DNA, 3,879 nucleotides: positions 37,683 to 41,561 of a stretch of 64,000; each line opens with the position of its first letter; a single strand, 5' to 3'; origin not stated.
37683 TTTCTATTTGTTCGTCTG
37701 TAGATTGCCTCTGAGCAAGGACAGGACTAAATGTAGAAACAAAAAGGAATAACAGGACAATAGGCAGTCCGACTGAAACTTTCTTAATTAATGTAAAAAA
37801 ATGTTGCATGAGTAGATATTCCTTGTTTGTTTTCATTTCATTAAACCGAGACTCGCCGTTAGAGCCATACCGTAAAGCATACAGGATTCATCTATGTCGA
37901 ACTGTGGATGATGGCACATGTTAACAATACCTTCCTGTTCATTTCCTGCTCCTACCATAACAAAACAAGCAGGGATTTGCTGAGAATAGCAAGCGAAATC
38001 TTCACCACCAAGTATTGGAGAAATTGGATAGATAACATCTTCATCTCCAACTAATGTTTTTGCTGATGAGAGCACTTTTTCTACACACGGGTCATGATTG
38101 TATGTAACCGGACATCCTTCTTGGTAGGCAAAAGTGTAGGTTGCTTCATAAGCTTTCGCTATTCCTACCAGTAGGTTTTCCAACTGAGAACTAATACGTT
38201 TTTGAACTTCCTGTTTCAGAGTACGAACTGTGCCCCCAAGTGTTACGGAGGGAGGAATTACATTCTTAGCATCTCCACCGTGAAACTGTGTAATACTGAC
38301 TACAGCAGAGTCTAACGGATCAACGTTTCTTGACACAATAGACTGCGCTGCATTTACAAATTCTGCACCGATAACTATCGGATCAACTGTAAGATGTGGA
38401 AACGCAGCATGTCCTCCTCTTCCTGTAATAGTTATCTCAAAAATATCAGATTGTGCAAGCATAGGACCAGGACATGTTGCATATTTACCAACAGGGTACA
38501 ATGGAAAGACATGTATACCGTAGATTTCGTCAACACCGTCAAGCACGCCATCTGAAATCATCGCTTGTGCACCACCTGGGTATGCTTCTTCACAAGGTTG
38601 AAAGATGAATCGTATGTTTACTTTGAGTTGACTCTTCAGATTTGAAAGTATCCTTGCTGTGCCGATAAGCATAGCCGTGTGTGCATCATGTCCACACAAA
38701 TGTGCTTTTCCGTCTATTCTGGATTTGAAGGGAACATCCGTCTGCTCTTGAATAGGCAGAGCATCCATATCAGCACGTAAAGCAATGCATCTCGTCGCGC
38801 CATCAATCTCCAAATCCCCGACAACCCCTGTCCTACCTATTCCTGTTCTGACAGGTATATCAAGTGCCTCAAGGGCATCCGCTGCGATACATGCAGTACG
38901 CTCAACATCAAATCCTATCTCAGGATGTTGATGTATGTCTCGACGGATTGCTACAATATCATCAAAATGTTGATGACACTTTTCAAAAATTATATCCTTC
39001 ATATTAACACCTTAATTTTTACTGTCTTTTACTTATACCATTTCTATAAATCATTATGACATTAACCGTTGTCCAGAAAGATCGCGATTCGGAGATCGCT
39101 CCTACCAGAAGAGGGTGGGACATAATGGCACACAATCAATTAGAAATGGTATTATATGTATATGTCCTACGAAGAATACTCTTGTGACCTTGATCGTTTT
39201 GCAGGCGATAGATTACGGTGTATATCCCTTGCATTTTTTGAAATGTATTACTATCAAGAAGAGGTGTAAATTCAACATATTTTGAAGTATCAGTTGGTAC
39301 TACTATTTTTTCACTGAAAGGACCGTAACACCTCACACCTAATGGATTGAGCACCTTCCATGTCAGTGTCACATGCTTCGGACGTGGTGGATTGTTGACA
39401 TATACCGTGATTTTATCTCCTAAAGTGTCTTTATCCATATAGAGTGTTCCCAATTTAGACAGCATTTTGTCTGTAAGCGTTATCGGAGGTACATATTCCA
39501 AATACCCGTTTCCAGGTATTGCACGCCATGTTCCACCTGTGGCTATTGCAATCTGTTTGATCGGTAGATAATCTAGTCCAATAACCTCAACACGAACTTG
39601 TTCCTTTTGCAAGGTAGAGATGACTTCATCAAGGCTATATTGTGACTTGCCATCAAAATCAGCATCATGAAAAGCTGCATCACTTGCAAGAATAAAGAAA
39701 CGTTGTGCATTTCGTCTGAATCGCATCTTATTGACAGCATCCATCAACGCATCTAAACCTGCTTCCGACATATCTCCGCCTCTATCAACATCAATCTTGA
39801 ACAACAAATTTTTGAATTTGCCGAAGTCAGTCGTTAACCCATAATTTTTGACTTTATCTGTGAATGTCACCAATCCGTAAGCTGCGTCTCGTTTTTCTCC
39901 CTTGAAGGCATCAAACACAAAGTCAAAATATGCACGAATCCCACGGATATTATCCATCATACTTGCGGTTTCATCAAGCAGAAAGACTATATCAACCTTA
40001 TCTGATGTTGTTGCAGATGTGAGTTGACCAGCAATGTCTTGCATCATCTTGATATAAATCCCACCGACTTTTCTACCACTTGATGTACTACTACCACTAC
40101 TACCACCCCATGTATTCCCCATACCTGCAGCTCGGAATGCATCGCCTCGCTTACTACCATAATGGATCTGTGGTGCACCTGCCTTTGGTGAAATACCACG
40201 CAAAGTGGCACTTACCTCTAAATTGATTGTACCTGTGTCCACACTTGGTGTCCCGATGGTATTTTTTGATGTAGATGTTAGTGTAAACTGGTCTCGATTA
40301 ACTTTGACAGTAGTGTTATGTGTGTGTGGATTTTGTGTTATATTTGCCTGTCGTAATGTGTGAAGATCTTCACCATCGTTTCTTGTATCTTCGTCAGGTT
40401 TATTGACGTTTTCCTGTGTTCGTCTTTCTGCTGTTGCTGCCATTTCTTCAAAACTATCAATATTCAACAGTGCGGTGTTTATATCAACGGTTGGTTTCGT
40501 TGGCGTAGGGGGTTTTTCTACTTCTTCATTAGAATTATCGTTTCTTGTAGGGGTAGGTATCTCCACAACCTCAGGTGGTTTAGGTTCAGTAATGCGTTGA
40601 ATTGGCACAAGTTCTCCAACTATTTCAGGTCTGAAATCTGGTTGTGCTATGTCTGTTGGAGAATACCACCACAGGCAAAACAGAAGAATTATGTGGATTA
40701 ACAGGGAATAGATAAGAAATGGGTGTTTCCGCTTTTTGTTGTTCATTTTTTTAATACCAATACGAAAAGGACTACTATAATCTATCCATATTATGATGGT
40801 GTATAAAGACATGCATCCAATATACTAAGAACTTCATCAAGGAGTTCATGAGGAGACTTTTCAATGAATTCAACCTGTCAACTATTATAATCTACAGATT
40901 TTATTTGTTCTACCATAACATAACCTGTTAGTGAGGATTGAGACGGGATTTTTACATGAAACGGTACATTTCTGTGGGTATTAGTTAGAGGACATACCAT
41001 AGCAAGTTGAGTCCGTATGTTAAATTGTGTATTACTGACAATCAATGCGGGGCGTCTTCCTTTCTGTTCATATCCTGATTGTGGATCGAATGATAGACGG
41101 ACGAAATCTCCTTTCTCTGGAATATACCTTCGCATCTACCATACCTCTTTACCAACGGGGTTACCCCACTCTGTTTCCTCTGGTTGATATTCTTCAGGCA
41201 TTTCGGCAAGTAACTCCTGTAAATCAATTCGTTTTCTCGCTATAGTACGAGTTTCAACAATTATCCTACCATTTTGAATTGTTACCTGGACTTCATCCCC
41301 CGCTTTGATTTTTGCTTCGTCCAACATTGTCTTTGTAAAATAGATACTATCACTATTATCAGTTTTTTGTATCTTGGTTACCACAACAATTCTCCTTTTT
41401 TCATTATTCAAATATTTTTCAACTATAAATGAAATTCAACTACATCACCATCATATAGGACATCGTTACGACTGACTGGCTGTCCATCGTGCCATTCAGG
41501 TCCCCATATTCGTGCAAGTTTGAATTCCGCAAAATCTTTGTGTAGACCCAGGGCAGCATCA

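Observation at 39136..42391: vWA protein - mazEF - degenerate DRG-like GTPase gene string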

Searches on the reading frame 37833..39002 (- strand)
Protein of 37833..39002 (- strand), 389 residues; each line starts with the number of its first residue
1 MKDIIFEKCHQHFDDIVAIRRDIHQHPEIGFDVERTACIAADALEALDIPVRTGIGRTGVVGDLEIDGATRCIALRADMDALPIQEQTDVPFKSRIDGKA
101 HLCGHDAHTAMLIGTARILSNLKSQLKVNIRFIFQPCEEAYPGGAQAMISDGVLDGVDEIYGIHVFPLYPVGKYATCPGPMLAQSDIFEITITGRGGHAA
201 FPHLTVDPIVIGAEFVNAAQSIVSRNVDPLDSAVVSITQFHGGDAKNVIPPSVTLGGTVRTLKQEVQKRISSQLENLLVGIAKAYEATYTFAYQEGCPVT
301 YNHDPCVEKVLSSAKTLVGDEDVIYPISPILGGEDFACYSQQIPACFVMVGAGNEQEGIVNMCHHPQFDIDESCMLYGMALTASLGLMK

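Call 3: search_protein_families(library=pfam, proteins=[window:37833-39002:-], max_evalue=0.01)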
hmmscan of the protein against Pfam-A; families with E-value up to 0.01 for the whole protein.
window:37833-39002:- (389 aa): 3 families
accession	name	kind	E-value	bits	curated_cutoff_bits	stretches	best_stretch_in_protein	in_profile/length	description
PF01546.33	Peptidase_M20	-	2.2e-43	149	24.6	1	74-383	1-201/206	Peptidase family M20/M25/M40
PF07687.19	M20_dimer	-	1.3e-13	51.3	21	1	188-283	9-104/107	Peptidase dimerisation domain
PF04389.22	Peptidase_M28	-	0.0025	18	21.3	1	109-149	37-77/193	Peptidase family M28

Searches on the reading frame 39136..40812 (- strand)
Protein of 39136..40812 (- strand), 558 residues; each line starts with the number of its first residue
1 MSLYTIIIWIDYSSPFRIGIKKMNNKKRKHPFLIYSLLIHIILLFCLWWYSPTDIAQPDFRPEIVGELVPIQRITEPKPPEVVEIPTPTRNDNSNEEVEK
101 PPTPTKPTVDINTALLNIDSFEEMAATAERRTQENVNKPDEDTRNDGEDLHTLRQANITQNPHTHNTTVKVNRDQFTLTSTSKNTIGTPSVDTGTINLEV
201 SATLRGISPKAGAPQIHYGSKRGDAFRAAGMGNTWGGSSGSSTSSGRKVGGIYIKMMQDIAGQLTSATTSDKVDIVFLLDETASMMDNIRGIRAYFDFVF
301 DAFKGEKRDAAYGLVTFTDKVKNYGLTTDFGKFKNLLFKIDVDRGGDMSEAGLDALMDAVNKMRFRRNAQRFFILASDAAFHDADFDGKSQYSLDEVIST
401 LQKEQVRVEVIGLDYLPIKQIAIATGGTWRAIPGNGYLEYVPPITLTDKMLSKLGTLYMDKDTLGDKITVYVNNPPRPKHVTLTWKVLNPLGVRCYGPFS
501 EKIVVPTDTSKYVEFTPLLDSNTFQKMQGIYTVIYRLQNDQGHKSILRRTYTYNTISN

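Call 3: search_protein_families(library=pfam, proteins=[window:39136-40812:-], max_evalue=0.01)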
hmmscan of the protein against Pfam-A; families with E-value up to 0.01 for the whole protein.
window:39136-40812:- (558 aa): 4 families
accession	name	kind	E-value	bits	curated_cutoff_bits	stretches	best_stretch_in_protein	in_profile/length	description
PF25106.1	VWA_4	-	7.2e-12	45.6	27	1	275-411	2-129/169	von Willebrand factor A domain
PF00092.34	VWA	-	9.2e-12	46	23.8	1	274-413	1-139/174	von Willebrand factor type A domain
PF00362.24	Integrin_beta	-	6.4e-08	33.1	24.8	1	325-389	88-154/248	Integrin beta chain VWA domain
PF13519.12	VWA_2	-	7.1e-06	27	27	1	275-378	1-105/107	von Willebrand factor type A domain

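Call 4: search_protein_families(library=ncbifam, proteins=[window:39136-40812:-], max_evalue=0.01)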
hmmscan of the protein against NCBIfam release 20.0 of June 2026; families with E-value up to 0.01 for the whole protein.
window:39136-40812:- (558 aa): 1 family
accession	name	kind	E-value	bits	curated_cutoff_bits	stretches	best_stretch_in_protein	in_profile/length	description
NF038014.1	Chlamy_inclu_1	subfamily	0.0062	16.9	200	0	31-182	1-144/238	inclusion-associated protein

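Call 30: search_solved_structures(query=window:39136-40746:-, max_evalue=0.01, show_alignments=1)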
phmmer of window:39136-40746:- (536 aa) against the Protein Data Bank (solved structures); distinct sequences matched with E-value up to 0.01: 0.

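Call 31: search_protein_families(library=padloc, proteins=[window:39136-40746:-], max_evalue=0.01)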
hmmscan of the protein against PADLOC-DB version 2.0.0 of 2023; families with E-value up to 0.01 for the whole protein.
window:39136-40746:- (536 aa): 0 families

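Call 69: find_homologous_proteins(query=window:39136-40746:-)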
Query window:39136-40746:- (536 aa): 335 proteins with E <= 0.001 among 8000 candidates; the best 120 are listed.
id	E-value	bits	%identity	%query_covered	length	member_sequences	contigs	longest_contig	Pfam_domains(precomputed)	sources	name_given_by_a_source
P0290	0.0e+0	1173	96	99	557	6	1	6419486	PF00362.25,PF00092.35,PF25106.2,PF13519.13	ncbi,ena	-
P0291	0.0e+0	1076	88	99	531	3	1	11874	PF00362.25,PF00092.35,PF25106.2,PF13519.13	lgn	-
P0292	4.1e-295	997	80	99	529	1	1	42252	PF00362.25,PF00092.35,PF25106.2,PF13519.13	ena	-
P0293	1.7e-277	939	76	99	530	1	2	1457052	PF00362.25,PF00092.35,PF25106.2,PF13519.13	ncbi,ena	-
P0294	3.8e-276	935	77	99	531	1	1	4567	PF00362.25,PF00092.35,PF25106.2,PF13519.13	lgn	-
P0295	4.9e-275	931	76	99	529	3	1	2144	PF00362.25,PF00092.35,PF25106.2,PF13519.13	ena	-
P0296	9.3e-272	920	75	99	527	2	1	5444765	PF00362.25,PF00092.35,PF25106.2,PF13519.13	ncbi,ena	-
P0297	9.5e-248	841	74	95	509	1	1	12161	PF00362.25,PF00092.35,PF25106.2,PF13519.13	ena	-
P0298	9.6e-248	841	73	95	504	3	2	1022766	PF00362.25,PF00092.35,PF25106.2,PF13519.13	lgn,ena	-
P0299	4.6e-240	816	68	99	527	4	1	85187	PF00362.25,PF00092.35,PF25106.2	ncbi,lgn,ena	-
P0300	1.8e-239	814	68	99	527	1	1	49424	PF00362.25,PF00092.35,PF25106.2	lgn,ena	-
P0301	6.6e-237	805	69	99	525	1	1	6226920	PF00362.25,PF00092.35,PF25106.2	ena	-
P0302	3.4e-232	790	67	99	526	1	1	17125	PF00362.25,PF00092.35,PF25106.2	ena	-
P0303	5.6e-230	782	67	99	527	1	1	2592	PF00362.25,PF00092.35,PF25106.2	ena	-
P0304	8.6e-224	762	65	99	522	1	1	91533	PF00362.25,PF00092.35,PF25106.2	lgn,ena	-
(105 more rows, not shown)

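Call 80: predict_structure(alignment_id=A6)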
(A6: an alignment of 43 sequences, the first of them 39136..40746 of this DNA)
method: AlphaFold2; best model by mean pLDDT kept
length: 536 residues; sequences in the alignment: 43
mean_pLDDT: 49.6   pTM: 0.36
mean pLDDT of the five models: 49.6, 47.3, 46.1, 45.0, 44.2
residues with pLDDT >= 90: 3; 70-90: 121; 50-70: 113; < 50: 299
segments of 3 or more residues with pLDDT < 50: 1-5, 29-53, 55-59, 61-230, 260-270, 297-326, 356-358, 360-367, 387-404, 410-416, 419-432, 534-536
pLDDT, mean of each block of 10 residues (from residue 1): 49 82 72 42 36 47 40 37 31 27 25 27 26 25 24 25 27 32 30 27 26 24 31 62 73 65 43 65 77 52 36 38 45 64 71 56 48 61 52 36 47 47 35 56 73 74 77 83 80 83 73 76 65 51
secondary structure, 60 per line:
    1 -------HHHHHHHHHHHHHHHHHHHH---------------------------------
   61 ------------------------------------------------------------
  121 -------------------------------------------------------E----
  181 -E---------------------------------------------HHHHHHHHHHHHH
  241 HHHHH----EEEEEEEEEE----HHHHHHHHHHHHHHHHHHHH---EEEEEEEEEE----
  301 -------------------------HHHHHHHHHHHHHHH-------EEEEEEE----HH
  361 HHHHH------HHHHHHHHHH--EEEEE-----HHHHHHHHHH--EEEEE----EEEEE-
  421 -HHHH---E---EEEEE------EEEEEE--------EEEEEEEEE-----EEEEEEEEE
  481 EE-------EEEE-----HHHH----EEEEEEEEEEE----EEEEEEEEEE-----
elements in order: H8-27 H228-245 E250-259 H264-283 E287-296 H326-340 E348-354 H359-365 H372-381 E384-388 H394-403 E406-410 E415-419 H422-425 E433-437 E444-449 E458-466 E472-482 E490-493 H499-502 E507-517 E522-531

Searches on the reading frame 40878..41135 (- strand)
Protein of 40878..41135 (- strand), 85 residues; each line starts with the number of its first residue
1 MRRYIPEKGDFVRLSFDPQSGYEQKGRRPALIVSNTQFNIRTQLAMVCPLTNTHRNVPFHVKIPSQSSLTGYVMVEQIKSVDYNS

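Call 3: search_protein_families(library=pfam, proteins=[window:40878-41135:-], max_evalue=0.01)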
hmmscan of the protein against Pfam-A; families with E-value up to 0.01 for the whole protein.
window:40878-41135:- (85 aa): 1 family
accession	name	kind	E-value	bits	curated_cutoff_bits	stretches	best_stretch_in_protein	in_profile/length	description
PF02452.23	PemK_toxin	-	1.4e-20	74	23.1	1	7-82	1-82/109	PemK-like, MazF-like toxin of type II toxin-antitoxin system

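Call 4: search_protein_families(library=ncbifam, proteins=[window:40878-41135:-], max_evalue=0.01)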
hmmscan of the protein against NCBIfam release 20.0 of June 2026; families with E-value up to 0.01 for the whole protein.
window:40878-41135:- (85 aa): 3 families
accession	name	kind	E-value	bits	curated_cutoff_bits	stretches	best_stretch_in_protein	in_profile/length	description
NF007386.0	PRK09907.1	equivalog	5.1e-21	74.7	120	1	2-84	3-84/111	endoribonuclease MazF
NF007320.0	PRK09812.1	equivalog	6.8e-12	45.5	129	1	3-84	4-89/116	type II toxin-antitoxin system ChpB family toxin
NF052489.1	TAtMazFAgrob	equivalog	2.4e-05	24.1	150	1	1-83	1-84/118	type II toxin-antitoxin system toxin MazF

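Call 31: search_protein_families(library=padloc, proteins=[window:40878-41135:-], max_evalue=0.01)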
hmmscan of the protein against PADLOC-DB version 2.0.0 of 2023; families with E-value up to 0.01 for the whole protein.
window:40878-41135:- (85 aa): 0 families

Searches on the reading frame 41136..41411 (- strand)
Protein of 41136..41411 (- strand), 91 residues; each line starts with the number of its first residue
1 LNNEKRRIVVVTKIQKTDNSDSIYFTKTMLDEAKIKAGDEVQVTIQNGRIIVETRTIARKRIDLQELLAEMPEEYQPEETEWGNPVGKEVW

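Call 3: search_protein_families(library=pfam, proteins=[window:41136-41411:-], max_evalue=0.01)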
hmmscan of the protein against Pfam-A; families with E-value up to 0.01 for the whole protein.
window:41136-41411:- (91 aa): 1 family
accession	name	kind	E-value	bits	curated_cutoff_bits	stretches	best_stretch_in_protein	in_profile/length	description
PF18357.7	DtxR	-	0.0034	18.1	25.9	1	5-69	16-72/79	Diphteria toxin repressor SH3 domain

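Call 4: search_protein_families(library=ncbifam, proteins=[window:41136-41411:-], max_evalue=0.01)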
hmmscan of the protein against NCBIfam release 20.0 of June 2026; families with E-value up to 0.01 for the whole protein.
window:41136-41411:- (91 aa): 4 families
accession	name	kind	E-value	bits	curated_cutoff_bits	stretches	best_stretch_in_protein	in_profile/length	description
NF007312.0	PRK09798.1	equivalog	2.3e-07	31.1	113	1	13-91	5-82/82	type II toxin-antitoxin system antitoxin MazE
NF052488.1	TAtMazEAgrob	equivalog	8.9e-07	29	130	1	10-90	3-87/87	type II toxin-antitoxin system antitoxin MazE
TIGR02609.1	doc_partner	hypoth_equivalog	0.00015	22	55.9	1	13-71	2-61/74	putative addiction module antidote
NF008463.0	PRK11347.1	equivalog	0.0003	20.9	101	1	13-91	4-83/83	antitoxin ChpS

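Call 31: search_protein_families(library=padloc, proteins=[window:41136-41411:-], max_evalue=0.01)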
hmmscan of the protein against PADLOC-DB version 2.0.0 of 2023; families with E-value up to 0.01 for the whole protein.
window:41136-41411:- (91 aa): 0 families
